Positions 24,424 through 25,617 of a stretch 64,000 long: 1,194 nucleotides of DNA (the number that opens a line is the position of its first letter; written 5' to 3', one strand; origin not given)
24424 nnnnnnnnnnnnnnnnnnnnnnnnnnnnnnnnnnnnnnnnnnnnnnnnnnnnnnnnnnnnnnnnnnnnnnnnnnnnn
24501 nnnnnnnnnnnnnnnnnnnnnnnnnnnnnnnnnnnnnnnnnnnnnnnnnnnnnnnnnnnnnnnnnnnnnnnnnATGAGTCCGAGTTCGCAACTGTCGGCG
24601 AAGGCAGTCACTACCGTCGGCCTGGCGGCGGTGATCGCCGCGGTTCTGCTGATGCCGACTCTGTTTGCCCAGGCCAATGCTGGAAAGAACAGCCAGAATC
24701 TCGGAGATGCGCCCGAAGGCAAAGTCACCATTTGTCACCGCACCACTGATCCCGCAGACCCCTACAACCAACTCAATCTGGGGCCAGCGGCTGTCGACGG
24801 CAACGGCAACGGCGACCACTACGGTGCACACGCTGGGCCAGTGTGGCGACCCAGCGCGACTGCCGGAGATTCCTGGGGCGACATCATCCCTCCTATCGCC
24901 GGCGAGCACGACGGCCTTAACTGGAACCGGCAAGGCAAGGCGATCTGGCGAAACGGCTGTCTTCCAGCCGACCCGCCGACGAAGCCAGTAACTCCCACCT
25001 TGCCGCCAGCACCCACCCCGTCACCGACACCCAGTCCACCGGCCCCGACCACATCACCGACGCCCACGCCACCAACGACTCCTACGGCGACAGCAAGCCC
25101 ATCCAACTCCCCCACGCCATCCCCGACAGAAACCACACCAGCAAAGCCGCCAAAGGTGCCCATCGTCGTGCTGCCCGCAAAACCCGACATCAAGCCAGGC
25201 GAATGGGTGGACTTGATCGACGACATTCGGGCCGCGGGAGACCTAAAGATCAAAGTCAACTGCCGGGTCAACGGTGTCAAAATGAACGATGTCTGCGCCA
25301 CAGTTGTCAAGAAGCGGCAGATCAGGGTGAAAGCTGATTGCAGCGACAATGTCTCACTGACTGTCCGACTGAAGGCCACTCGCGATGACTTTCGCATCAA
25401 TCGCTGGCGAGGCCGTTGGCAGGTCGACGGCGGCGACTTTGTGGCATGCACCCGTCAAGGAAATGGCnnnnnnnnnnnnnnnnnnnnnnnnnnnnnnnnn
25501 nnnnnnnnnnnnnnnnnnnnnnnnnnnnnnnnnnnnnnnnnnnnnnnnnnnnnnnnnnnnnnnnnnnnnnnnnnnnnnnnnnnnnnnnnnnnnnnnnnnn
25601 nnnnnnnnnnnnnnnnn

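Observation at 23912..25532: Non-core islet between the peptide ABC operon and ychF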

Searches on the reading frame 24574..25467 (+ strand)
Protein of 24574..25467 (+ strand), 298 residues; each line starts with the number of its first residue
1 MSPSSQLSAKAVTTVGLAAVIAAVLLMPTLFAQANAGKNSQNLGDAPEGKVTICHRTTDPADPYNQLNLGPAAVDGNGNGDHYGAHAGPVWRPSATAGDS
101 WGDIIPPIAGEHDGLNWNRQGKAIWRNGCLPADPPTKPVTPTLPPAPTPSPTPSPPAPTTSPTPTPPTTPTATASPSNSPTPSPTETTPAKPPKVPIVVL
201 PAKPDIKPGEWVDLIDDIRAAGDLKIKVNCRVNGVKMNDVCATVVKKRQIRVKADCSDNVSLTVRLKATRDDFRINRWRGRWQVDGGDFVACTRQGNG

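Call 7: search_protein_families(library=pfam, proteins=[window:24574-25467:+], max_evalue=1)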
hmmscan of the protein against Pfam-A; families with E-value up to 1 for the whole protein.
window:24574-25467:+ (298 aa): 1 family
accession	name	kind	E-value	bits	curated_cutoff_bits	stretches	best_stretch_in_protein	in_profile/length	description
PF20364.3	DUF6659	-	0.12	12.9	27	1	220-255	35-70/131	Family of unknown function (DUF6659)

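Call 8: search_protein_families(library=ncbifam, proteins=[window:24574-25467:+], max_evalue=1)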
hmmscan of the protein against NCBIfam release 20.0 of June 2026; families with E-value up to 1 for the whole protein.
window:24574-25467:+ (298 aa): 2 families
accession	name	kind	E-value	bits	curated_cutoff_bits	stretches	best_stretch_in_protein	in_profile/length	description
NF033847.1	MCP_Sipho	equivalog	0.1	11.7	75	1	146-291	97-237/549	major capsid protein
TIGR04526.1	predic_Ig_block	subfamily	0.61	8.9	150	1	140-189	87-143/693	putative immunoglobulin-blocking virulence protein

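Call 10: find_homologous_proteins(query=window:24574-25467:+, max_evalue=0.001)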
Query window:24574-25467:+ (298 aa): 39 proteins with E <= 0.001 among 8000 candidates.
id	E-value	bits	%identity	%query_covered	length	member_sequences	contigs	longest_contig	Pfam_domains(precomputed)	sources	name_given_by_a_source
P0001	4.6e-197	672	100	100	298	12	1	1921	-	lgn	-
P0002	2.1e-63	233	39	85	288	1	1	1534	-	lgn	-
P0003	6.9e-61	225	44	86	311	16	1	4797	-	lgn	-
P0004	2.1e-22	98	34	55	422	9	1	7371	-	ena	-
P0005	2.2e-22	98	46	44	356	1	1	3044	-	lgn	-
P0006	7.7e-22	96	34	56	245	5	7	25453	-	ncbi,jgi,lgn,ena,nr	ncbi:MAG TPA: hypothetical protein VJK26_02170 [Patescibacteria group bacterium]|nr:hypothetical pro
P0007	9.1e-22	96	37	39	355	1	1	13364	PF00932.26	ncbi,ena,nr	ncbi:MAG: hypothetical protein HW405_195 [Candidatus Berkelbacteria bacterium]|nr:hypothetical prote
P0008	1.3e-21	96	49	27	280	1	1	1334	-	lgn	-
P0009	2.7e-21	95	34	41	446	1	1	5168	-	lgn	-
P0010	1.6e-20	92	45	37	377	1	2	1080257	-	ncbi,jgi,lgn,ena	-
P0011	1.5e-19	89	38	38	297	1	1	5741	PF00932.26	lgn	-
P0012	3.7e-19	88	36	39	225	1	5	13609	-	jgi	jgi:hypothetical protein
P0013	4.4e-18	84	36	39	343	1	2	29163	-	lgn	-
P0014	1.7e-17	82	33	35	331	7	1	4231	-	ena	-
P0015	7.0e-16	77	44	30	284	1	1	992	-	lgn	-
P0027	7.5e-13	67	43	44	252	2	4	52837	-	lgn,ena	-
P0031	2.2e-9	55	35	42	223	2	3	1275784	-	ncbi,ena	-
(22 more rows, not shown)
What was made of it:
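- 39 first hits (call 10).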

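Call 11: find_encoding_contigs(protein=window:24574-25467:+, flank=10000, max_places=10)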
Protein window:24574-25467:+ (298 aa): 20 contigs read that carry it; 10 places shown.
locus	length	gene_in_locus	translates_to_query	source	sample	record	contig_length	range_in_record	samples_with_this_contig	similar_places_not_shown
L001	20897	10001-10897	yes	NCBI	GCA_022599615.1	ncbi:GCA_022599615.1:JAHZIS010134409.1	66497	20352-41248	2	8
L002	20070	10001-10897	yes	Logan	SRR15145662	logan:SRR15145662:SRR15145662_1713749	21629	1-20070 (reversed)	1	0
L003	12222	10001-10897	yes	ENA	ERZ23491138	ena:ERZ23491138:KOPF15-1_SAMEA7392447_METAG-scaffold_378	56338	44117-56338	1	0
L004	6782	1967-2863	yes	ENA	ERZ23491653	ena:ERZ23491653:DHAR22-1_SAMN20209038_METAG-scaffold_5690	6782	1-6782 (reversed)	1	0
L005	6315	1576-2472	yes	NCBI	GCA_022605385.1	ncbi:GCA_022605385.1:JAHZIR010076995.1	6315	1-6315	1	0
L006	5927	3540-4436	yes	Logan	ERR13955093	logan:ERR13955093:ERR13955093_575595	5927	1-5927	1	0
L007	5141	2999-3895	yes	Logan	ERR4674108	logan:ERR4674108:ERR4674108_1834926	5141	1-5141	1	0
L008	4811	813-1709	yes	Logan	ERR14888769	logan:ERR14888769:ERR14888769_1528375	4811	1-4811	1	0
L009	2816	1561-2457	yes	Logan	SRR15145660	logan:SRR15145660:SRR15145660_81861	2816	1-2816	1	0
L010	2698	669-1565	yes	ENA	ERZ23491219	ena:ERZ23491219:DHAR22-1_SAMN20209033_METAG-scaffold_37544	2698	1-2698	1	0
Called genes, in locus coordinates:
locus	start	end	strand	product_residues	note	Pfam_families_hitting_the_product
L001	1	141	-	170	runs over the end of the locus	PF01613:Flavin_Reduct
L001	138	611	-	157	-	-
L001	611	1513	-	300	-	PF02585:PIG-L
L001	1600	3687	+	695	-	PF00930:DPPIV_N, PF02129:Peptidase_S15 (faint), PF00326:Peptidase_S9, PF01738:DLH (weak), PF12146:Hydrolase_4 (faint)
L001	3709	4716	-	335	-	PF00005:ABC_tran, PF08352:oligo_HPY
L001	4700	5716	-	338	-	PF00005:ABC_tran, PF02463:SMC_N (faint), PF13304:AAA_21 (faint), PF08352:oligo_HPY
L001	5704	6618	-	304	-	PF00528:BPD_transp_1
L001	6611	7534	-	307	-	PF19300:BPD_transp_1_N (weak), PF00528:BPD_transp_1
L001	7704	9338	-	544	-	PF00496:SBP_bac_5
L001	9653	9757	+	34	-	-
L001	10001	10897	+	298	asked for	-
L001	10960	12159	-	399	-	PF01926:MMR_HSR1, PF02421:FeoB_N (weak), PF06071:YchF-GTPase_C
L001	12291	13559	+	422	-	PF02646:RmuC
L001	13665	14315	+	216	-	PF20177:DUF6542 (weak)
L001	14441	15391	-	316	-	PF02401:LYTB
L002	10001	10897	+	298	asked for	-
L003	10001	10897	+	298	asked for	-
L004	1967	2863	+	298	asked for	-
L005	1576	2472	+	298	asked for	-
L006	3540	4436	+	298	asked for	-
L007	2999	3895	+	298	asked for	-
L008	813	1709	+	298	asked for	-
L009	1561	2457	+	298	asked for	-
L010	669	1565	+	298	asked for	-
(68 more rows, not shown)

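Call 14: find_encoding_contigs(protein=P0003, flank=10000, max_places=6)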
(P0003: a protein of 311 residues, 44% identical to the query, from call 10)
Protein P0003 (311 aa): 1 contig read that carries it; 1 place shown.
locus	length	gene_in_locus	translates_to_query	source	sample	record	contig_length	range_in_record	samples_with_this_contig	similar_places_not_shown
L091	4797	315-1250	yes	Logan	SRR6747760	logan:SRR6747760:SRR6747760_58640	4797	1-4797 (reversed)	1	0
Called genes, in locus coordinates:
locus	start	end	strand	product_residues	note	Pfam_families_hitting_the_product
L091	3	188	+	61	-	?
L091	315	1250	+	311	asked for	-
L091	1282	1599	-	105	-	-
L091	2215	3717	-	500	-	PF13620:CarboxypepD_reg (faint)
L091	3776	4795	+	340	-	?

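Call 15: find_encoding_contigs(protein=P0002, flank=10000, max_places=6)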
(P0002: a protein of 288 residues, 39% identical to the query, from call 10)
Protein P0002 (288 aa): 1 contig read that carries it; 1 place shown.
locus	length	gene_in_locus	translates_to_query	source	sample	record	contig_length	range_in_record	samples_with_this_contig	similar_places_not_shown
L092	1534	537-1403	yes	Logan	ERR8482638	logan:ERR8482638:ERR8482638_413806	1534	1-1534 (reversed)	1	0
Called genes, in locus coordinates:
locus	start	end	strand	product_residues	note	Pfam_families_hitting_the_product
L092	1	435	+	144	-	?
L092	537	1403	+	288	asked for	-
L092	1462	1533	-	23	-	?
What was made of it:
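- Its closest full-length homologues (39-44% identity) sit in unrelated contexts (calls 14, 15).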

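Call 33: predict_structure(alignment_id=A1)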
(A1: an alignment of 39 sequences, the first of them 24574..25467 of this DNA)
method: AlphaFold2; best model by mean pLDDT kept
length: 298 residues; sequences in the alignment: 39
mean_pLDDT: 67.8   pTM: 0.38
mean pLDDT of the five models: 67.8, 67.4, 66.6, 63.0, 60.0
residues with pLDDT >= 90: 45; 70-90: 84; 50-70: 115; < 50: 54
segments of 3 or more residues with pLDDT < 50: 1-7, 31-45, 162-165, 168-175, 283-298
pLDDT, mean of each block of 10 residues (from residue 1): 48 70 65 44 56 93 94 75 80 87 91 91 94 70 76 64 48 55 72 69 67 74 67 66 63 60 61 52 43 34
secondary structure, 60 per line:
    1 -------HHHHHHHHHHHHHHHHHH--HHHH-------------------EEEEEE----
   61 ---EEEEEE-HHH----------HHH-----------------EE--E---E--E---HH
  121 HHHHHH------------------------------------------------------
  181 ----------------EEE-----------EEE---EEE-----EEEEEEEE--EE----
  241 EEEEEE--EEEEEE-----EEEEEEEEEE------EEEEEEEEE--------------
elements in order: H8-25 H28-31 E51-56 E64-69 H119-126 E197-199 E211-213 E217-219 E225-232 E241-246 E249-254 E260-269 E276-284
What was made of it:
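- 24574..24681 (+): Signal peptide or signal anchor (residues 1-36, hydrophobic core then AQANA). Residues 8-25 are modelled as a helix (call 33).
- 24964..25158 (+): Pro/Thr-rich stalk (residues about 131-195). Modelled with low confidence (call 33).
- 25159..25467 (+): C-terminal domain with predicted β-strands and four conserved Cys (residues about 196-298). Predicted to contain β-strands, at pLDDT about 60-70 (call 33).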

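Call 38: fold_search(model_id=the predicted structure, library=pdb)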
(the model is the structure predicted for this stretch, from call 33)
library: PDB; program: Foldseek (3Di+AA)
matches with E <= 10: 621; with E <= 0.001: 0
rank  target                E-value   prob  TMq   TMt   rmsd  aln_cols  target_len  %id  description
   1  1r5v_A                1.1e-01  0.57  0.16  0.24   7.7       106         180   14  Evidence that structural rearrangements and/or flexibility during TCR binding can contribute to T-cell activation (released 2004-02-03)
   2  4may_A                1.2e-01  0.92  0.20  0.31   5.5       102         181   15  Crystal structure of an immune complex (released 2013-10-23)
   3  5vkj_A                1.2e-01  0.87  0.20  0.20   6.2       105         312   16  Crystal structure of human CD22 Ig domains 1-3 (released 2017-10-04)
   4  5ksa_A                1.3e-01  0.77  0.18  0.26   6.3        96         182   17  Bel602-DQ8.5-glia-gamma1 complex (released 2016-09-21)
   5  4z7v_A                1.3e-01  0.91  0.20  0.31   5.5       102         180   15  L3-12 complex (released 2015-06-03)
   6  5ksu_A                1.3e-01  0.75  0.18  0.26   6.3        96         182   17  Crystal structure of HLA-DQ2.5-CLIP1 at 2.73 resolution (released 2017-04-05)
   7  7sg1_F                1.4e-01  0.54  0.18  0.25   7.4       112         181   14  XPA5 TCR in complex with HLA-DQ2-alpha1 (released 2022-02-23)
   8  6py2_A                1.5e-01  0.89  0.20  0.30   5.4        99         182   15  HLA-TCR complex (released 2020-01-15)
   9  3uc2_D                1.5e-01  0.84  0.19  0.41   4.6        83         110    8  Crystal structure of a DUF4426 family protein (PA0388) from Pseudomonas aeruginosa PAO1 at 2.09 A resolution (released 2011-11-23)
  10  8vd0_A                1.6e-01  0.77  0.18  0.26   6.2        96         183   16  Human TCR ET650-4 in complex with DQ8-InsC8-15-IAPP2 (released 2024-08-07)
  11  1s9v_D                1.7e-01  0.60  0.18  0.26   6.0        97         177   14  Crystal structure of HLA-DQ2 complexed with deamidated gliadin peptide (released 2004-03-02)
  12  6px6_A                1.8e-01  0.89  0.21  0.32   5.3       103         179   14  HLA-TCR complex (released 2020-01-15)
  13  1jk8_A                1.8e-01  0.77  0.21  0.30   6.4       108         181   15  Crystal structure of a human insulin peptide-HLA-DQ8 complex (released 2001-08-22)
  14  3qiu_A                1.8e-01  0.47  0.16  0.24   7.7       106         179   14  Crystal structure of the 226 TCR in complex with MCC/I-Ek (released 2011-04-27)
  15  5ksb_A                1.9e-01  0.89  0.21  0.31   5.4       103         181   16  T15-DQ8.5-glia-gamma1 complex (released 2016-09-21)
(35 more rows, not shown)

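Call 41: find_encoding_contigs(protein=P0031, flank=6000, max_places=2)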
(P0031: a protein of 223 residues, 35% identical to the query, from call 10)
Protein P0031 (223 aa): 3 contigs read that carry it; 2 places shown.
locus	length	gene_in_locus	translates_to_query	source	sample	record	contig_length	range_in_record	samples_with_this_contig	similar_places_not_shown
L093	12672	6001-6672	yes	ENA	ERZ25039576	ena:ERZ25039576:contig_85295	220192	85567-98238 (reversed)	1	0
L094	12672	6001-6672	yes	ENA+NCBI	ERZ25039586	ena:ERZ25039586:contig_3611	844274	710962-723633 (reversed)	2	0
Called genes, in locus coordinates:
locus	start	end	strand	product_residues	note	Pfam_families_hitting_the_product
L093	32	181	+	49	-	PF26686:DUF8575 (weak)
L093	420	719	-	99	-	PF05746:DALR_1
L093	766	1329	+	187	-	-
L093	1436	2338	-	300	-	PF03485:Arg_tRNA_synt_N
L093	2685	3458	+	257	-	-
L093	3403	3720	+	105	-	-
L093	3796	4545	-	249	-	-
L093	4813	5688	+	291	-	-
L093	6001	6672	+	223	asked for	-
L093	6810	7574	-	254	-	PF23023:Anti-Pycsar_Apyc1, PF00753:Lactamase_B, PF12706:Lactamase_B_2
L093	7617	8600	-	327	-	-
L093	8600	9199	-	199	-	PF07638:Sigma70_ECF, PF04542:Sigma70_r2, PF08281:Sigma70_r4_2, PF04545:Sigma70_r4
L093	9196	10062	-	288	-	PF02811:PHP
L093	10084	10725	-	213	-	PF00155:Aminotran_1_2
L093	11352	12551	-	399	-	PF08240:ADH_N, PF16912:Glu_dehyd_C, PF00107:ADH_zinc_N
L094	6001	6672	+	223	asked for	-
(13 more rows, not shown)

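Call 42: find_encoding_contigs(protein=P0010, flank=6000, max_places=2)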
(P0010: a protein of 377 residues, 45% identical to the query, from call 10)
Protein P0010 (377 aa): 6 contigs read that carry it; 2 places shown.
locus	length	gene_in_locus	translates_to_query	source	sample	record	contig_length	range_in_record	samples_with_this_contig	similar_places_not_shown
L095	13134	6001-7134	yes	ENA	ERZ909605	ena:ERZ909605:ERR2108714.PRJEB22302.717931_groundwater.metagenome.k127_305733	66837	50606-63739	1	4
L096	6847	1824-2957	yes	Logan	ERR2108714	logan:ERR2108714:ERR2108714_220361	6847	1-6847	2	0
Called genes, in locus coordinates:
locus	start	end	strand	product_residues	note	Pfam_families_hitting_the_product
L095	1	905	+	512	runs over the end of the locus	PF13810:DUF4185, PF18884:TSP3_bac (weak), PF00404:Dockerin_1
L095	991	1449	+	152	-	-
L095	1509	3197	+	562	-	PF03485:Arg_tRNA_synt_N, PF00750:tRNA-synt_1d, PF05746:DALR_1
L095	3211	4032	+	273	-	PF00149:Metallophos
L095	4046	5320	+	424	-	PF00675:Peptidase_M16, PF05193:Peptidase_M16_C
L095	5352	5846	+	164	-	PF00334:NDK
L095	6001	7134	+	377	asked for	-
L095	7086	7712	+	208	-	PF04203:Sortase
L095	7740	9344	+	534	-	PF22148:Fervidolysin_NPro-like, PF00082:Peptidase_S8, PF02369:Big_1 (weak)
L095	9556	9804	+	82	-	-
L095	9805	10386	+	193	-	-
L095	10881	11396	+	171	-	-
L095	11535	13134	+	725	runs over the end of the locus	-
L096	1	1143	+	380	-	?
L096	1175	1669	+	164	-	PF00334:NDK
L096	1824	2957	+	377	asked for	-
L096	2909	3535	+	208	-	PF04203:Sortase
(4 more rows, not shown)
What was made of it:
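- Closest known: Sortase-anchored. Same: One has a sortase gene overlapping its 3' end (call 42).
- A sortase gene overlaps the 3' end of P0010's gene (call 42).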

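Call 46: find_encoding_contigs(protein=P0188, flank=5000, max_places=3)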
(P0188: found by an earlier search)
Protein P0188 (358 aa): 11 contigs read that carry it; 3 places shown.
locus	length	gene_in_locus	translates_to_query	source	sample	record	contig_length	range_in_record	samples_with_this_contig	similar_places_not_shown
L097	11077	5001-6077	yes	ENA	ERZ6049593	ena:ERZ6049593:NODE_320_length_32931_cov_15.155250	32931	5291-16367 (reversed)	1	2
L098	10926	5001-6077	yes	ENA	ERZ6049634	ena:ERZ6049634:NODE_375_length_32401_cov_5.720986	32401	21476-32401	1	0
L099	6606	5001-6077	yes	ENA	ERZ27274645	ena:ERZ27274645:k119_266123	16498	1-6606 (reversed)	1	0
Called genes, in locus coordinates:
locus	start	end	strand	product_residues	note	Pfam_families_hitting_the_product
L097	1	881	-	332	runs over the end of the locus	PF00005:ABC_tran, PF02463:SMC_N (faint), PF13304:AAA_21 (faint), PF08352:oligo_HPY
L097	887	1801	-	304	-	PF00528:BPD_transp_1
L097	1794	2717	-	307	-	PF19300:BPD_transp_1_N (weak), PF00528:BPD_transp_1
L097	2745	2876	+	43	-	-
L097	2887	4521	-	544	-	PF00496:SBP_bac_5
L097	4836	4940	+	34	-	-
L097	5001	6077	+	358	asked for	-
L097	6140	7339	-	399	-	PF01926:MMR_HSR1, PF02421:FeoB_N (weak), PF06071:YchF-GTPase_C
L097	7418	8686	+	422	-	PF02646:RmuC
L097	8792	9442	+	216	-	PF20177:DUF6542 (weak)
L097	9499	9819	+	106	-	-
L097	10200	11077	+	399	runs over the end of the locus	-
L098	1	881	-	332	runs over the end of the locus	PF00005:ABC_tran, PF02463:SMC_N (faint), PF13304:AAA_21 (faint), PF08352:oligo_HPY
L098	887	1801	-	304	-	PF00528:BPD_transp_1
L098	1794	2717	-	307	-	PF19300:BPD_transp_1_N (weak), PF00528:BPD_transp_1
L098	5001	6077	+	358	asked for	-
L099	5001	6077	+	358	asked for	-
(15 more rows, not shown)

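Call 47: find_encoding_contigs(protein=P0187, flank=5000, max_places=2)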
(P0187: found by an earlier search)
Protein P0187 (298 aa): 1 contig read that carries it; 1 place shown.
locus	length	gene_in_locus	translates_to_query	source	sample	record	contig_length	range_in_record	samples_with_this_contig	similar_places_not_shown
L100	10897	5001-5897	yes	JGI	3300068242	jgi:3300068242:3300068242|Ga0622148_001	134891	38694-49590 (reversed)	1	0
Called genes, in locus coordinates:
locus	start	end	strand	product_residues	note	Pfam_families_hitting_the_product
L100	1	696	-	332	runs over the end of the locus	PF00005:ABC_tran, PF02463:SMC_N (faint), PF13304:AAA_21 (faint), PF08352:oligo_HPY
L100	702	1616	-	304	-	PF00528:BPD_transp_1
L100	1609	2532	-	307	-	PF19300:BPD_transp_1_N (weak), PF00528:BPD_transp_1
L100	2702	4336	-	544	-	PF00496:SBP_bac_5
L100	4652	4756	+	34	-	-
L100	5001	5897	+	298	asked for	-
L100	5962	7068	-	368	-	PF02421:FeoB_N (weak), PF01926:MMR_HSR1, PF06071:YchF-GTPase_C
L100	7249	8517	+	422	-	PF02646:RmuC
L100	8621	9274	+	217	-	-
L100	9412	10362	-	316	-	PF02401:LYTB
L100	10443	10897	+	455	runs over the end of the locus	PF13742:tRNA_anti_2, PF01336:tRNA_anti-codon, PF02601:Exonuc_VII_L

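Call 48: find_encoding_contigs(protein=P0194, flank=5000, max_places=2)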
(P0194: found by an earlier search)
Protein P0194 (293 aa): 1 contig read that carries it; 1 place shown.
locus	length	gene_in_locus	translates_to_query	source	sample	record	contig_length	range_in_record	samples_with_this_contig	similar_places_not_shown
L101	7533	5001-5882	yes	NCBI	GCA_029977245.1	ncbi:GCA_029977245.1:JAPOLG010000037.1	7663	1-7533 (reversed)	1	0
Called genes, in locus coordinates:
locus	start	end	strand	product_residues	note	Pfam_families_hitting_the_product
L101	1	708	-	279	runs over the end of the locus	?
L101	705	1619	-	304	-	PF00528:BPD_transp_1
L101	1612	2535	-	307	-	PF19300:BPD_transp_1_N (weak), PF00528:BPD_transp_1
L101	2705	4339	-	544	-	PF00496:SBP_bac_5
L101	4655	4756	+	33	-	-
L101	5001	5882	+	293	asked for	-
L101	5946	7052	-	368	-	PF02421:FeoB_N (weak), PF01926:MMR_HSR1, PF06071:YchF-GTPase_C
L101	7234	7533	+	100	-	?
